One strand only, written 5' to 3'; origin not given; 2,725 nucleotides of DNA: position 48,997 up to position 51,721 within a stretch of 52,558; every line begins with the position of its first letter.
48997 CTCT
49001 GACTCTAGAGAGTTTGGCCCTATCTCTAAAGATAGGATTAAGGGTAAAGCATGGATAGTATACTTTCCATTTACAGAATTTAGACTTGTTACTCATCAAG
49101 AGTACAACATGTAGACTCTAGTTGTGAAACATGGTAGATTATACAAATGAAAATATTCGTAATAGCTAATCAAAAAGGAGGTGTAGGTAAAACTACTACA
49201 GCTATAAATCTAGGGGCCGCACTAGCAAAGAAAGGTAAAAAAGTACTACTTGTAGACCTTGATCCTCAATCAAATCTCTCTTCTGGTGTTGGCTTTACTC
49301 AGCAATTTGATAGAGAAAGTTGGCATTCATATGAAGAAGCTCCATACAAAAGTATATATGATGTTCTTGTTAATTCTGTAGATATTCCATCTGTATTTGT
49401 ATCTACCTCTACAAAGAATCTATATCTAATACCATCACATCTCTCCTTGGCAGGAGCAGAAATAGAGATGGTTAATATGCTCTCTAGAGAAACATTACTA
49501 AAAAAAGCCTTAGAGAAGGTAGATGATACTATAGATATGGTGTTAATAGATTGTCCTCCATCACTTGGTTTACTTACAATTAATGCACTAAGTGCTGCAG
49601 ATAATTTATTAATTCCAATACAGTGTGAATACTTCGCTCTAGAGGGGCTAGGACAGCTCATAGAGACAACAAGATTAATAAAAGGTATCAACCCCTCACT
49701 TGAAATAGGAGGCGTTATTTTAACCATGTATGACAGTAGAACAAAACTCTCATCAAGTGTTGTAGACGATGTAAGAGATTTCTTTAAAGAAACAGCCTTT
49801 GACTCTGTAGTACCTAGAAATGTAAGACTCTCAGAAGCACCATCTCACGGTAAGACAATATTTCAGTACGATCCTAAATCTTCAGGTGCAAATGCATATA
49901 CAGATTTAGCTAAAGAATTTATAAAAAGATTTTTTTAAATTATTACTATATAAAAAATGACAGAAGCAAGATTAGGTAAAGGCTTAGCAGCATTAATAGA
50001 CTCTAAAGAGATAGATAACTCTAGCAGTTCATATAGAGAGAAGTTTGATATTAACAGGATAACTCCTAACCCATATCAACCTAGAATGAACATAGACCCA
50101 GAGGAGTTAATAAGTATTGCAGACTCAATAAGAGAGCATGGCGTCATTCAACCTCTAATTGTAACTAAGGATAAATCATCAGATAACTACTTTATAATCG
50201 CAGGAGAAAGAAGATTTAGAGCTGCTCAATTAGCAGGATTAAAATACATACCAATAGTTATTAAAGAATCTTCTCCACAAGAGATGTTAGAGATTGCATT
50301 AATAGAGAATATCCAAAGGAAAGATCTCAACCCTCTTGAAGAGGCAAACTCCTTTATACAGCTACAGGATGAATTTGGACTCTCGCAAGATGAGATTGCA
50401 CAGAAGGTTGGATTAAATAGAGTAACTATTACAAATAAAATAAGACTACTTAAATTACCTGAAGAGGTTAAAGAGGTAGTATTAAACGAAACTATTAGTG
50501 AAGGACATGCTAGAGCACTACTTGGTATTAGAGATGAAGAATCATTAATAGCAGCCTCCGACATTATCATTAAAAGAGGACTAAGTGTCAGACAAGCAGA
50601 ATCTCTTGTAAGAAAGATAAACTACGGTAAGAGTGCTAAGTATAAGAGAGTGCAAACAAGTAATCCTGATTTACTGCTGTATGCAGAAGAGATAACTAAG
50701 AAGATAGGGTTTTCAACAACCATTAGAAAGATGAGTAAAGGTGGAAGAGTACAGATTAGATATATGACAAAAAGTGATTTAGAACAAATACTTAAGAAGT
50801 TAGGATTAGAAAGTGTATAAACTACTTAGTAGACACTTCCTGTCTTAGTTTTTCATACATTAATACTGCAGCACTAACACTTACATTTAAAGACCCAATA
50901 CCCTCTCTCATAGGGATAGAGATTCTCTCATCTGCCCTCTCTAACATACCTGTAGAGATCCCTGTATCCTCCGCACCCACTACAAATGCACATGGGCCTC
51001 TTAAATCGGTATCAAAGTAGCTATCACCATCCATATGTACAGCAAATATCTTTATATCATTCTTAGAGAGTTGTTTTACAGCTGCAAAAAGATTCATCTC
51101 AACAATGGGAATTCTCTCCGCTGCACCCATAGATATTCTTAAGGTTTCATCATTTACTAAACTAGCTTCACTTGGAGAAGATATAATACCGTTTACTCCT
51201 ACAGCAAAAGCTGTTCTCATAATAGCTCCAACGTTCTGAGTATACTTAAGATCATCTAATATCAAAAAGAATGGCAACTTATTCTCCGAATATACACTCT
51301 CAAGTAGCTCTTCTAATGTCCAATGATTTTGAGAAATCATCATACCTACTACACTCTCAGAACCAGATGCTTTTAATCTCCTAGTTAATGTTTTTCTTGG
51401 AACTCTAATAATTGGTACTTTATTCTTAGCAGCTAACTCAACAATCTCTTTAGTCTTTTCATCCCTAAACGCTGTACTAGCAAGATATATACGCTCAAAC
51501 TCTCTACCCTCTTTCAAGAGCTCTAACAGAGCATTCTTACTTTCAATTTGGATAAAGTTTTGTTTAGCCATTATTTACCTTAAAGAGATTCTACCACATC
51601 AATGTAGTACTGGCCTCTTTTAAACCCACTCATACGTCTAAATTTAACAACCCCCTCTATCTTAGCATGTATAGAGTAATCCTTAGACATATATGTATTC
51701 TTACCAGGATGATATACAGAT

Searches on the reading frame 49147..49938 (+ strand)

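Call 10: search_protein_families(library=pfam, proteins=[window:49147-49938:+], max_evalue=0.001)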
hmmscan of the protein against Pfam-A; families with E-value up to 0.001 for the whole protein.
window:49147-49938:+ (263 aa): 9 families
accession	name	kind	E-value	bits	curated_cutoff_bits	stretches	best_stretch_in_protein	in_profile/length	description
PF13614.12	AAA_31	-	1.3e-63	214.5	27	1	1-187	1-177/177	AAA domain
PF01656.29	CbiA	-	9.1e-29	100.4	25.4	1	5-238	2-125/125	CobQ/CobB/MinD/ParA nucleotide binding domain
PF09140.17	MipZ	-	2.9e-15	56.7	20.7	2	3-41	2-40/262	ATPase MipZ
PF06564.18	CBP_BcsQ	-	5.6e-12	46.1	21.3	1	1-256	1-231/234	Cellulose biosynthesis protein BcsQ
PF00142.24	Fer4_NifH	-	6.4e-12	46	25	1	9-43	7-41/271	4Fe-4S iron sulfur cluster binding proteins, NifH/frxC family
PF10609.15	ParA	-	4.5e-11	43.1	27.1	1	2-39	4-41/246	NUBPL iron-transfer P-loop NTPase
PF02374.21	ArsA_ATPase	-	2.3e-09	37.3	24.3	1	5-46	4-45/305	Anion-transporting ATPase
PF00448.28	SRP54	-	4e-05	23.8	22.7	0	12-39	11-38/196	SRP54-type protein, GTPase domain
PF07015.17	VirC1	-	4.9e-05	23.2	24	1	1-46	1-46/231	VirC1 protein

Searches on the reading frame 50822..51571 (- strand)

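Call 64: search_protein_families(library=pfam, proteins=[window:50822-51571:-], max_evalue=0.0001)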
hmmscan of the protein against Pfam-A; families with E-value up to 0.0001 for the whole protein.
window:50822-51571:- (249 aa): 2 families
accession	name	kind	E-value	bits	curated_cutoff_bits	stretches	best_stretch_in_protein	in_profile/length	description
PF00588.24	SpoU_methylase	-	7.6e-37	127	29.7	1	101-239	2-142/142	SpoU rRNA Methylase family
PF08032.17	SpoU_sub_bind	-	2.6e-09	37.7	22.8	1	12-64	5-56/76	RNA 2'-O ribose methyltransferase substrate binding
